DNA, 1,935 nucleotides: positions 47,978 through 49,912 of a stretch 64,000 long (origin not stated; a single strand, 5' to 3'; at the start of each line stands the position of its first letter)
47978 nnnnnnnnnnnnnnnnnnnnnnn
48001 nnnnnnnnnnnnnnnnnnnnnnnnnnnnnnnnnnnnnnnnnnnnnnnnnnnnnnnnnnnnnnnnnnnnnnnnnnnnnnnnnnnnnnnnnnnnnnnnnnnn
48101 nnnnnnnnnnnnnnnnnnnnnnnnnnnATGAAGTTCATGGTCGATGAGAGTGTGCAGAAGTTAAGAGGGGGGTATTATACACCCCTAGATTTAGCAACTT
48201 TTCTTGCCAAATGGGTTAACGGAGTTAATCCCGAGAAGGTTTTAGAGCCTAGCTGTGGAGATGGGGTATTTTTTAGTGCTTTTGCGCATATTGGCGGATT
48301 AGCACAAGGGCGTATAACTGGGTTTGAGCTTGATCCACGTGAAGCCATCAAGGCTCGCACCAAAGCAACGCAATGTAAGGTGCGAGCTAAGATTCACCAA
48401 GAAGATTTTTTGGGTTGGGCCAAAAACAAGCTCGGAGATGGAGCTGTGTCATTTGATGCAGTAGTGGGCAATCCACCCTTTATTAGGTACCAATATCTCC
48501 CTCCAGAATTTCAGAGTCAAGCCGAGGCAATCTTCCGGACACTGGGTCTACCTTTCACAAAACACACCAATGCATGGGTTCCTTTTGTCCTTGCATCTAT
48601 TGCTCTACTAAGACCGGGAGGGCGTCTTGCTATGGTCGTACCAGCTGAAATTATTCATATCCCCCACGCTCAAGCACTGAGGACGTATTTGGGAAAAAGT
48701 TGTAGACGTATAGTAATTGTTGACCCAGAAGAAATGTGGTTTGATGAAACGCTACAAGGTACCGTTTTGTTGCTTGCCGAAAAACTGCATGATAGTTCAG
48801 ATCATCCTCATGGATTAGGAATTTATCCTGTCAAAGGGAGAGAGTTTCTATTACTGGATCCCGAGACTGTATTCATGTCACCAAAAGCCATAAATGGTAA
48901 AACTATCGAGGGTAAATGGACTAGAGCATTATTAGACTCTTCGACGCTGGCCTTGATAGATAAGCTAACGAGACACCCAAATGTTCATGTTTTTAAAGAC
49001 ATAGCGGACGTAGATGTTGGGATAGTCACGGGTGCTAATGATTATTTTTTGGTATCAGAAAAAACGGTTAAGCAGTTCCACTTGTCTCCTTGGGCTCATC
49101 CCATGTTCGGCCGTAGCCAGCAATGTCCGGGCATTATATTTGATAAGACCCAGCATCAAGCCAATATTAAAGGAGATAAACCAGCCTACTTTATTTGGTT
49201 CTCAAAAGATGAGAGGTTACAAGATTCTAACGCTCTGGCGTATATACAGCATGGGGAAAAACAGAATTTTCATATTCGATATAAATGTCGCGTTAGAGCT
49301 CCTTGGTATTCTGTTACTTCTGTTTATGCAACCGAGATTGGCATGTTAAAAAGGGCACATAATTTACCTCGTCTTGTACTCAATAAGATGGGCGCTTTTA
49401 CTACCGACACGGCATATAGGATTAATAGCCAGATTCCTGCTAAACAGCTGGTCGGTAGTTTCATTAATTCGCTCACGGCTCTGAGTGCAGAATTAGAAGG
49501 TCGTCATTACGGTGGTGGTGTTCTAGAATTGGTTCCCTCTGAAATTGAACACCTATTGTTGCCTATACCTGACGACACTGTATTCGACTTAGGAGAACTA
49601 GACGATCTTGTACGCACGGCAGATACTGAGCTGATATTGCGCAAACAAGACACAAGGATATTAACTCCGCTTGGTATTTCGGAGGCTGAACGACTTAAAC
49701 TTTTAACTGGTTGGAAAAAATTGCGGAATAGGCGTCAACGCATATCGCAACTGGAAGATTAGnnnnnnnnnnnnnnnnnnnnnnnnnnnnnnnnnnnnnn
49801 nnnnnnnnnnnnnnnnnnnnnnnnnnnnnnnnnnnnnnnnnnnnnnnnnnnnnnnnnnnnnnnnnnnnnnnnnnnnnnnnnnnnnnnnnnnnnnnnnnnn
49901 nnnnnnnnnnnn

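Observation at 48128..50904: Convergent R-M pair with a PLD-family (BfiI-like) restriction nuclease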

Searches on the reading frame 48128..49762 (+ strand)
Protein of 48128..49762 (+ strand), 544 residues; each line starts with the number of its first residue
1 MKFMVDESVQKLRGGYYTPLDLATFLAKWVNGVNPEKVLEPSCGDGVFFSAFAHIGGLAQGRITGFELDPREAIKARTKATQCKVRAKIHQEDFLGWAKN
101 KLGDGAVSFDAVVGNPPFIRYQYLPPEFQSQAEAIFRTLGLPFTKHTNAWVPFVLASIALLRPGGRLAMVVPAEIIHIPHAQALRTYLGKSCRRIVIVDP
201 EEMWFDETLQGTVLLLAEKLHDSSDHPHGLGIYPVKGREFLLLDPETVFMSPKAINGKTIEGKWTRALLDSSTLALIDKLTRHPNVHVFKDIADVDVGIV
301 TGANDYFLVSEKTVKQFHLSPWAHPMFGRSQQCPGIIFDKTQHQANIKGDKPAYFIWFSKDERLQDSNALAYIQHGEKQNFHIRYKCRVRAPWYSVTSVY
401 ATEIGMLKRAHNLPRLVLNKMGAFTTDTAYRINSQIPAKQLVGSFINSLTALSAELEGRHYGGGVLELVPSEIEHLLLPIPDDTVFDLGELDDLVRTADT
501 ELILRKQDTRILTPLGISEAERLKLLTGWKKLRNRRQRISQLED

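Call 3: search_protein_families(library=pfam, proteins=[window:48128-49762:+], max_evalue=0.01)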
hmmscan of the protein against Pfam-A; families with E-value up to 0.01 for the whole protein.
window:48128-49762:+ (544 aa): 6 families
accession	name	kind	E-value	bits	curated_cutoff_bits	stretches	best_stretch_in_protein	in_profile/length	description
PF22837.1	M_Eco57I_C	-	6.5e-83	278.8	27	1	259-526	1-270/283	Type II methyltransferase M.Eco57I, C-terminal domain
PF02384.22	N6_Mtase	-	1.1e-12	48.3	20.4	1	10-218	22-232/311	N-6 DNA Methylase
PF07669.17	Eco57I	-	1.1e-11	45.6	25.3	1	90-200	61-165/171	Eco57I restriction-modification methylase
PF13649.12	Methyltransf_25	-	0.00019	22.5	27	1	38-114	1-70/97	Methyltransferase domain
PF13847.12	Methyltransf_31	-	0.0014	18.8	27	1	36-123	5-88/145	Methyltransferase domain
PF05175.20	MTS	-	0.0034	17.5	23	0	25-120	22-110/170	Methyltransferase small domain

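Call 4: search_protein_families(library=ncbifam, proteins=[window:48128-49762:+], max_evalue=0.01)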
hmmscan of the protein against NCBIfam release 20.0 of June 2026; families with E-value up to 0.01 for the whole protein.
window:48128-49762:+ (544 aa): 3 families
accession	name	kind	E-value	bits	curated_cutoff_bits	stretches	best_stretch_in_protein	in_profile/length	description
NF047738.1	antiphage_MADS2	equivalog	6.9e-10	37.8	720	2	153-203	497-548/654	methylation-associated defense system DNA methyltransferase MAD2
TIGR02987.1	met_A_Alw26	exception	0.002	17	353.5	1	12-120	2-124/523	Alw26I/Eco31I/Esp3I family type II restriction adenine-specific DNA-methyltransferase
TIGR03534.1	RF_mod_PrmC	equivalog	0.0098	15.4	199.1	0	29-121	83-169/253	peptide chain release factor N(5)-glutamine methyltransferase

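Call 5: search_protein_families(library=padloc, proteins=[window:48128-49762:+], max_evalue=0.01)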
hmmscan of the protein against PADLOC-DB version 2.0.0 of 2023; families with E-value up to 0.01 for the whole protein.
window:48128-49762:+ (544 aa): 43 families (the best 25 are shown)
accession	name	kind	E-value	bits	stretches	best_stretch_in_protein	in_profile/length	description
PDLC03267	MTase_II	-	1.7e-185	616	1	1-538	1-537/539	Type II methyltransferase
PDLC03301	MTase_II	-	8.9e-56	187.7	1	10-482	71-538/604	Type II methyltransferase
PDLC03331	MTase_II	-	1.6e-26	91.1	2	14-216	30-224/541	Type II methyltransferase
PDLC04134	mad2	-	3.4e-21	73.6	1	9-222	266-448/492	mads_2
PDLC03248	MTase_II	-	2.4e-20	70.8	1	13-194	9-170/521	Type II methyltransferase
PDLC03293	MTase_II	-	3.7e-15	53.6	1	10-194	13-185/427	Type II methyltransferase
PDLC03328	MTase_II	-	5.4e-15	52.9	1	37-318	58-325/587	Type II methyltransferase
PDLC03258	MTase_II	-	1.3e-14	52.2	1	13-176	22-160/366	Type II methyltransferase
PDLC03226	MTase_II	-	2.6e-14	50.8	1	9-209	12-225/579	Type II methyltransferase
PDLC03222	MTase_II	-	9.8e-14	48.8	2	13-202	131-321/602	Type II methyltransferase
PDLC03313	MTase_II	-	3e-11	40.5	1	83-197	125-229/563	Type II methyltransferase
PDLC03719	oMTase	-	1.8e-10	38.4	1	14-122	26-126/387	orphan methyltransferase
PDLC03227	MTase_II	-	2.9e-10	37.7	1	6-191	20-207/494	Type II methyltransferase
PDLC03366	MTase_II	-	1.2e-09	35.4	1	10-223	19-227/568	Type II methyltransferase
PDLC03335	MTase_II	-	1.6e-09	35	1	85-199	172-283/607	Type II methyltransferase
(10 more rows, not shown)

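Call 7: search_solved_structures(query=window:48128-49762:+, max_evalue=0.01, show_alignments=1)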
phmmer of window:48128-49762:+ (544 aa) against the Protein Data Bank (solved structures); distinct sequences matched with E-value up to 0.01: 6.
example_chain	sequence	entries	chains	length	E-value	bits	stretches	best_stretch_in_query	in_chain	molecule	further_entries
2ibs_A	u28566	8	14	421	6e-09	38.1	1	10-194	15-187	Modification methylase TaqI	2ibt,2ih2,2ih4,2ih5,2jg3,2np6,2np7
1aqi_A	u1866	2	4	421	1.6e-08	36.6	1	10-194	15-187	ADENINE-N6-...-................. TAQI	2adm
1aqj_A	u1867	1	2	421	1.6e-08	36.6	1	10-194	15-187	ADENINE-N6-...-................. TAQI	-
1g38_A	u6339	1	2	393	8.2e-08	34.3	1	18-194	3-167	MODIFICATION METHYLASE TAQI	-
7vru_A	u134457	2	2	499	1.1e-07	33.8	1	8-223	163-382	Site-specific DNA-methyltransferase (adenine-specific)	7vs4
8w0p_A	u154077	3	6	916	0.0049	18.5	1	108-266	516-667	RM.BsaXI | site-specific DNA-methyltransferase (adenine-specific)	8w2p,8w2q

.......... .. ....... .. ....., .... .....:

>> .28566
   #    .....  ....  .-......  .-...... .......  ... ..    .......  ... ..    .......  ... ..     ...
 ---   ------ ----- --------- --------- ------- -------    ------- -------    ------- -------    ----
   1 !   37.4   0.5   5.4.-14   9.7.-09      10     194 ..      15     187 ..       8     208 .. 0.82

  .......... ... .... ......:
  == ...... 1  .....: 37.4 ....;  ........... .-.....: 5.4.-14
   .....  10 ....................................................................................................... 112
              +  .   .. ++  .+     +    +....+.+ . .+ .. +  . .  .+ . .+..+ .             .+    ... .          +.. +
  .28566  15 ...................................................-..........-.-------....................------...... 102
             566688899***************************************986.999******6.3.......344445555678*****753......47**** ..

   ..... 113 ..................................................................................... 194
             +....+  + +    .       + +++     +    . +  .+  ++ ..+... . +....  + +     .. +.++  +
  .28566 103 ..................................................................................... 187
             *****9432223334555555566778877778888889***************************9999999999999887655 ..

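Call 16: find_homologous_proteins(query=window:48128-49762:+, max_evalue=1e-20)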
Query window:48128-49762:+ (544 aa): 7892 proteins with E <= 1e-20 among 8000 candidates; the best 120 are listed.
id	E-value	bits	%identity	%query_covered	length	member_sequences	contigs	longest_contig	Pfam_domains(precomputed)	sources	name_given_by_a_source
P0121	0.0e+0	1250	100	99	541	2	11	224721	PF02384.23,PF07669.18,PF22837.2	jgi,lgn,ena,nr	nr:hypothetical protein [uncultured bacterium]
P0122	6.5e-245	832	65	100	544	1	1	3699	PF02384.23,PF07669.18,PF22837.2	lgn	-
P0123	2.7e-242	823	66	99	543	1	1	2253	PF02384.23,PF07669.18,PF22837.2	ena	-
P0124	5.4e-242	822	65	100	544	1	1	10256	PF02384.23,PF07669.18,PF22837.2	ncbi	-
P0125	1.3e-239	814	65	99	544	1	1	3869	PF02384.23,PF07669.18,PF22837.2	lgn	-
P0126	5.2e-238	809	64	99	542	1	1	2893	PF02384.23,PF07669.18,PF22837.2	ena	-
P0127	1.9e-236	804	64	99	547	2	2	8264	PF02384.23,PF07669.18,PF22837.2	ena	-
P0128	4.4e-236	803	63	100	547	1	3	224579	PF05175.21,PF02384.23,PF07669.18,PF22837.2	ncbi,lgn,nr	ncbi:MAG: N-6 DNA methylase [Candidatus Wildermuthbacteria bacterium]|nr:N-6 DNA methylase [Candidat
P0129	4.8e-236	803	64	99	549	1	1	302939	PF02384.23,PF07669.18,PF22837.2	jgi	jgi:adenine-specific DNA-methyltransferase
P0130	1.0e-235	801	64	99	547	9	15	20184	PF02384.23,PF07669.18,PF22837.2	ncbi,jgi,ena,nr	ncbi:TPA: N-6 DNA methylase [Candidatus Woesearchaeota archaeon]|nr:N-6 DNA methylase [Candidatus Wo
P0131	9.2e-235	798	64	97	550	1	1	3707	PF02384.23,PF07669.18,PF22837.2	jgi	jgi:adenine-specific DNA-methyltransferase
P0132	1.3e-234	798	64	99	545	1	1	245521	PF02384.23,PF07669.18,PF22837.2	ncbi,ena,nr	ncbi:MAG: putative modification methylase [Parcubacteria group bacterium Gr01-1014_38]|nr:MAG: putat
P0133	2.0e-234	797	64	99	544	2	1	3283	PF02384.23,PF07669.18,PF22837.2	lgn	-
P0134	4.8e-234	796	65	99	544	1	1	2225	PF02384.23,PF07669.18,PF22837.2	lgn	-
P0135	6.1e-234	796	64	99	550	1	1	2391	PF02384.23,PF07669.18,PF22837.2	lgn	-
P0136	8.1e-234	795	64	99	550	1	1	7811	PF02384.23,PF07669.18,PF22837.2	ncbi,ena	-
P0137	9.5e-234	795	63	99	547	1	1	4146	PF05175.21,PF02384.23,PF07669.18,PF22837.2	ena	-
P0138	1.2e-233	795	62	97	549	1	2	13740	PF02384.23,PF07669.18,PF22837.2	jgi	jgi:adenine-specific DNA-methyltransferase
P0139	1.6e-233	794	64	99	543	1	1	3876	PF02384.23,PF07669.18,PF22837.2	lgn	-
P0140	3.7e-233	793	64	99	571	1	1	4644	PF13847.13,PF13489.13,PF02384.23,PF13649.13,PF07669.18,PF22837.2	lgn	-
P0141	6.6e-233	792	62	99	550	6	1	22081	PF02384.23,PF07669.18,PF22837.2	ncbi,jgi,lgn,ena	jgi:adenine-specific DNA methylase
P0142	2.7e-232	790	62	99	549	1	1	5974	PF02384.23,PF07669.18,PF22837.2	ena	-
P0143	4.2e-232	790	63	99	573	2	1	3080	PF02384.23,PF07669.18,PF22837.2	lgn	-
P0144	4.7e-232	789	63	97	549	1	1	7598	PF02384.23,PF07669.18,PF22837.2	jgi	jgi:adenine-specific DNA-methyltransferase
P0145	6.4e-232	789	62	99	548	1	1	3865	PF13489.13,PF02384.23,PF07669.18,PF22837.2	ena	-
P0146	1.1e-231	788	64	99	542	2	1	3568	PF13847.13,PF02384.23,PF07669.18,PF22837.2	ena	-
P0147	2.6e-231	787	63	99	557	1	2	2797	PF13847.13,PF02384.23,PF07669.18,PF22837.2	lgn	-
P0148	3.4e-231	787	62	99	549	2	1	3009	PF02384.23,PF07669.18,PF22837.2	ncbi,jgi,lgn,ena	jgi:adenine-specific DNA methylase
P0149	3.5e-231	786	62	99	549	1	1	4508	PF02384.23,PF07669.18,PF22837.2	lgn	-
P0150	7.6e-231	785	62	99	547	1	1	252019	PF13847.13,PF05175.21,PF02384.23,PF07669.18,PF22837.2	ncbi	-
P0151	7.6e-231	785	62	99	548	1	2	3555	PF02384.23,PF07669.18,PF22837.2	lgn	-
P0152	7.8e-231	785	63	99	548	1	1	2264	PF05175.21,PF02384.23,PF07669.18,PF22837.2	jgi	jgi:adenine-specific DNA methylase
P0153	1.2e-230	785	62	99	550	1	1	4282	PF05175.21,PF02384.23,PF07669.18,PF22837.2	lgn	-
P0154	1.8e-230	784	62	99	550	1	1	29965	PF02384.23,PF07669.18,PF22837.2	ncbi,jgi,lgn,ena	jgi:adenine-specific DNA methylase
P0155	1.9e-230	784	62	99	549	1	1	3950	PF13847.13,PF02384.23,PF07669.18,PF22837.2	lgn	-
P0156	2.7e-230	784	62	99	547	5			PF02384.23,PF07669.18,PF22837.2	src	-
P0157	3.2e-230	783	62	99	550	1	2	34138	PF13847.13,PF02384.23,PF07669.18,PF22837.2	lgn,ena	-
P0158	7.0e-230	782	60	100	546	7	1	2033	PF13847.13,PF02384.23,PF07669.18,PF22837.2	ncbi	-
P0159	7.8e-230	782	62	99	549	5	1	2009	PF13847.13,PF02384.23,PF07669.18,PF22837.2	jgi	-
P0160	8.2e-230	782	62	99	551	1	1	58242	PF05175.21,PF02384.23,PF07669.18,PF22837.2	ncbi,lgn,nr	ncbi:MAG: N-6 DNA methylase [Hyphomicrobiales bacterium]|nr:N-6 DNA methylase [Hyphomicrobiales bact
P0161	1.0e-229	782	62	99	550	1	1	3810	PF02384.23,PF07669.18,PF22837.2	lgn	-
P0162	1.2e-229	781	62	99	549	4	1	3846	PF02384.23,PF07669.18,PF22837.2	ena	-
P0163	1.3e-229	781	62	99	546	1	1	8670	PF13847.13,PF02384.23,PF07669.18,PF22837.2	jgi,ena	-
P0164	1.4e-229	781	62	99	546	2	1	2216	PF05175.21,PF02384.23,PF07669.18,PF22837.2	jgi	jgi:adenine-specific DNA methylase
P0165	1.5e-229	781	61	99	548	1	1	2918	PF02384.23,PF07669.18,PF22837.2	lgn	-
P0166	1.5e-229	781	64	100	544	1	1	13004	PF02384.23,PF07669.18,PF22837.2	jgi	-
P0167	2.8e-229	780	62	99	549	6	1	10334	PF02384.23,PF07669.18,PF22837.2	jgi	jgi:adenine-specific DNA-methyltransferase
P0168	3.1e-229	780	61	99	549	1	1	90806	PF02384.23,PF07669.18,PF22837.2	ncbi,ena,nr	ncbi:MAG: N-6 DNA methylase [Betaproteobacteria bacterium]|nr:N-6 DNA methylase [Betaproteobacteria 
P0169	3.9e-229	780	62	99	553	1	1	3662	PF02384.23,PF07669.18,PF22837.2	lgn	-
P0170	6.1e-229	779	62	99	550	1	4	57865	PF02384.23,PF07669.18,PF22837.2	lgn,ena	-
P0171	7.3e-229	779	62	99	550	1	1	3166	PF13847.13,PF05175.21,PF02384.23,PF07669.18,PF22837.2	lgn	-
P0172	9.4e-229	778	62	99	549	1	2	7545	PF05175.21,PF02384.23,PF07669.18,PF22837.2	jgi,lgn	jgi:adenine-specific DNA-methyltransferase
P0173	9.6e-229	778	61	99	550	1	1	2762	PF13847.13,PF05175.21,PF02384.23,PF07669.18,PF22837.2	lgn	-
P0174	1.9e-228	777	62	99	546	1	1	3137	PF02384.23,PF07669.18,PF22837.2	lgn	-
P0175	2.0e-228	777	64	99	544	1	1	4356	PF02384.23,PF13649.13,PF07669.18,PF22837.2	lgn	-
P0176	2.1e-228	777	61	100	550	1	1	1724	PF02384.23,PF07669.18,PF22837.2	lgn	-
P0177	2.1e-228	777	61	99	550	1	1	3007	PF02384.23,PF07669.18,PF22837.2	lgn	-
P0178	2.3e-228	777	62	99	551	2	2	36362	PF13847.13,PF02384.23,PF07669.18,PF22837.2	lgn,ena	-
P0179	2.5e-228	777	62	99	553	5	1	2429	PF02384.23,PF07669.18,PF22837.2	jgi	-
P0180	2.5e-228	777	62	99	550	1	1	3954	PF02384.23,PF07669.18,PF22837.2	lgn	-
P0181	3.5e-228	777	62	99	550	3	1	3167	PF13847.13,PF02384.23,PF07669.18,PF22837.2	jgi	jgi:adenine-specific DNA-methyltransferase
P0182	6.7e-228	776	62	99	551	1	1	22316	PF02384.23,PF07669.18,PF22837.2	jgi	-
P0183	7.2e-228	776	62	99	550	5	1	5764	PF02384.23,PF07669.18,PF22837.2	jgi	jgi:adenine-specific DNA-methyltransferase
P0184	7.7e-228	775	61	97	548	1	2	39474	PF02384.23,PF07669.18,PF22837.2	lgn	-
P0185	8.8e-228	775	62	99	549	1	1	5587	PF13847.13,PF02384.23,PF07669.18,PF22837.2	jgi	jgi:adenine-specific DNA methylase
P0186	9.0e-228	775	61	99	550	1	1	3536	PF13847.13,PF05175.21,PF02384.23,PF07669.18,PF22837.2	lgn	-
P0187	9.1e-228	775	62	99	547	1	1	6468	PF13847.13,PF05175.21,PF02384.23,PF07669.18,PF22837.2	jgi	jgi:adenine-specific DNA methylase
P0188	9.3e-228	775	61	99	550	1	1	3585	PF02384.23,PF07669.18,PF22837.2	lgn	-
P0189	9.8e-228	775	62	99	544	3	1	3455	PF02384.23,PF13649.13,PF07669.18,PF22837.2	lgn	-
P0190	9.9e-228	775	62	99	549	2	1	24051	PF02384.23,PF07669.18,PF22837.2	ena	-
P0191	1.0e-227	775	62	99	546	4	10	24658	PF02384.23,PF07669.18,PF22837.2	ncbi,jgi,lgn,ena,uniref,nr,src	ncbi:TPA: SAM-dependent methyltransferase [Patescibacteria group bacterium]|uniref:N6 adenine-specif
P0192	1.0e-227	775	62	99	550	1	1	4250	PF02384.23,PF07669.18,PF22837.2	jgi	jgi:adenine-specific DNA methylase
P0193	1.0e-227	775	62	99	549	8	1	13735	PF05175.21,PF02384.23,PF07669.18,PF22837.2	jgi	jgi:adenine-specific DNA methylase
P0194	1.1e-227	775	61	99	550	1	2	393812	PF02384.23,PF07669.18,PF22837.2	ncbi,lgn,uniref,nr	ncbi:restriction endonuclease [Sphingobium jiangsuense]|uniref:site-specific DNA-methyltransferase (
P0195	1.3e-227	775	62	99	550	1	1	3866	PF02384.23,PF07669.18,PF22837.2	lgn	-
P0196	1.4e-227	775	61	99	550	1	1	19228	PF13847.13,PF02384.23,PF07669.18,PF22837.2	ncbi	-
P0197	1.6e-227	774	62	99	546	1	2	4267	PF02384.23,PF07669.18,PF22837.2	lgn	-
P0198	1.6e-227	774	61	100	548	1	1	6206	PF02384.23,PF13649.13,PF07669.18,PF22837.2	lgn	-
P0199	1.7e-227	774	60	99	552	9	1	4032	PF02384.23,PF07669.18,PF22837.2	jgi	jgi:adenine-specific DNA methylase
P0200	1.7e-227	774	62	99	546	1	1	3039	PF02384.23,PF07669.18,PF22837.2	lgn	-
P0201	1.8e-227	774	61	99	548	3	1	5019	PF02384.23,PF07669.18,PF22837.2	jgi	jgi:adenine-specific DNA methylase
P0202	2.0e-227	774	61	99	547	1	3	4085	PF02384.23,PF07669.18,PF22837.2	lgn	-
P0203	2.1e-227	774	61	100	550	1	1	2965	PF02384.23,PF07669.18,PF22837.2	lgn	-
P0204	2.3e-227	774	61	99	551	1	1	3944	PF13847.13,PF02384.23,PF07669.18,PF22837.2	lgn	-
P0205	2.3e-227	774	61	97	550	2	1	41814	PF02384.23,PF07669.18,PF22837.2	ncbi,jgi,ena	jgi:adenine-specific DNA methylase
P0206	2.4e-227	774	63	98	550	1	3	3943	PF02384.23,PF07669.18,PF22837.2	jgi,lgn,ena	-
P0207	2.6e-227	774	61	99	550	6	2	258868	PF13847.13,PF05175.21,PF02384.23,PF07669.18,PF22837.2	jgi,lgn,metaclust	metaclust:\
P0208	2.6e-227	774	63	99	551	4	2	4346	PF02384.23,PF07669.18,PF22837.2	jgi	jgi:adenine-specific DNA-methyltransferase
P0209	5.2e-227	773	61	99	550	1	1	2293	PF02384.23,PF07669.18,PF22837.2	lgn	-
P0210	6.2e-227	772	62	99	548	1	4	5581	PF02384.23,PF07669.18,PF22837.2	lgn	-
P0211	6.4e-227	772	61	99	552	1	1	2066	PF05175.21,PF02384.23,PF07669.18,PF22837.2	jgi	-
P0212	7.0e-227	772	61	99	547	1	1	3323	PF02384.23,PF07669.18,PF22837.2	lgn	-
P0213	7.0e-227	772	61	100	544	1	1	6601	PF02384.23,PF07669.18,PF22837.2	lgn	-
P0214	8.3e-227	772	61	99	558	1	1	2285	PF13847.13,PF05175.21,PF02384.23,PF07669.18,PF22837.2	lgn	-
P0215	8.8e-227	772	61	99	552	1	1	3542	PF02384.23,PF07669.18,PF22837.2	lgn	-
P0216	9.2e-227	772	62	98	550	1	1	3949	PF02384.23,PF07669.18,PF22837.2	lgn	-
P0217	1.3e-226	771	61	99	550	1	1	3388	PF02384.23,PF07669.18,PF22837.2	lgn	-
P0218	1.6e-226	771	62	99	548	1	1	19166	PF02384.23,PF07669.18,PF22837.2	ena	-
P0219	1.7e-226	771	61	99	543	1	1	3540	PF13847.13,PF02384.23,PF07669.18,PF22837.2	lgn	-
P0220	1.8e-226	771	62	99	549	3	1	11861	PF02384.23,PF07669.18,PF22837.2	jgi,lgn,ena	-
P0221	2.3e-226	771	61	99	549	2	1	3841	PF13847.13,PF02384.23,PF07669.18,PF22837.2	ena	-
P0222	2.6e-226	770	63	99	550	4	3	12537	PF13847.13,PF02384.23,PF07669.18,PF22837.2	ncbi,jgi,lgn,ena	jgi:adenine-specific DNA methylase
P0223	3.0e-226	770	63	99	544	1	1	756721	PF02384.23,PF07669.18,PF22837.2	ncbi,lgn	-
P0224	3.2e-226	770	61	99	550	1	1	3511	PF13847.13,PF05175.21,PF02384.23,PF07669.18,PF22837.2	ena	-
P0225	3.4e-226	770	61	99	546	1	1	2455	PF02384.23,PF07669.18,PF22837.2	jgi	jgi:adenine-specific DNA-methyltransferase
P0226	3.4e-226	770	62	99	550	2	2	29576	PF02384.23,PF07669.18,PF22837.2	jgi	jgi:adenine-specific DNA-methyltransferase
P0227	3.7e-226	770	62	99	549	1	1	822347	PF13847.13,PF05175.21,PF02384.23,PF13649.13,PF07669.18,PF22837.2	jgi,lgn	jgi:adenine-specific DNA methylase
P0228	4.5e-226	770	63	99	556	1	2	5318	PF02384.23,PF07669.18,PF22837.2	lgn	-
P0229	4.6e-226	770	60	99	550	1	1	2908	PF13847.13,PF02384.23,PF07669.18,PF22837.2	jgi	jgi:adenine-specific DNA-methyltransferase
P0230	4.8e-226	770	63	99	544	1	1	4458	PF02384.23,PF13649.13,PF07669.18,PF22837.2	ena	-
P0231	4.9e-226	769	61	99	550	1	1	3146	PF02384.23,PF07669.18,PF22837.2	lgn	-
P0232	5.2e-226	769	62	99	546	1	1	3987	PF02384.23,PF07669.18,PF22837.2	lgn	-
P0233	5.4e-226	769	61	99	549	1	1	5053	PF13847.13,PF02384.23,PF07669.18,PF22837.2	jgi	jgi:adenine-specific DNA methylase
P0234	5.5e-226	769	61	99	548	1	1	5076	PF13847.13,PF02384.23,PF07669.18,PF22837.2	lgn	-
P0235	5.6e-226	769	61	99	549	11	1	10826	PF02384.23,PF07669.18,PF22837.2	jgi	jgi:adenine-specific DNA-methyltransferase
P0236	8.7e-226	769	61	100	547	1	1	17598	PF02384.23,PF07669.18,PF22837.2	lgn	-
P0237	9.3e-226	769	62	99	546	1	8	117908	PF02384.23,PF07669.18,PF22837.2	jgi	jgi:adenine-specific DNA-methyltransferase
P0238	9.5e-226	769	61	99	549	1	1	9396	PF13847.13,PF02384.23,PF07669.18,PF22837.2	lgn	-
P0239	9.8e-226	768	60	100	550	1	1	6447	PF02384.23,PF07669.18,PF22837.2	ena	-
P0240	9.9e-226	768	60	99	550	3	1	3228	PF02384.23,PF07669.18,PF22837.2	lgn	-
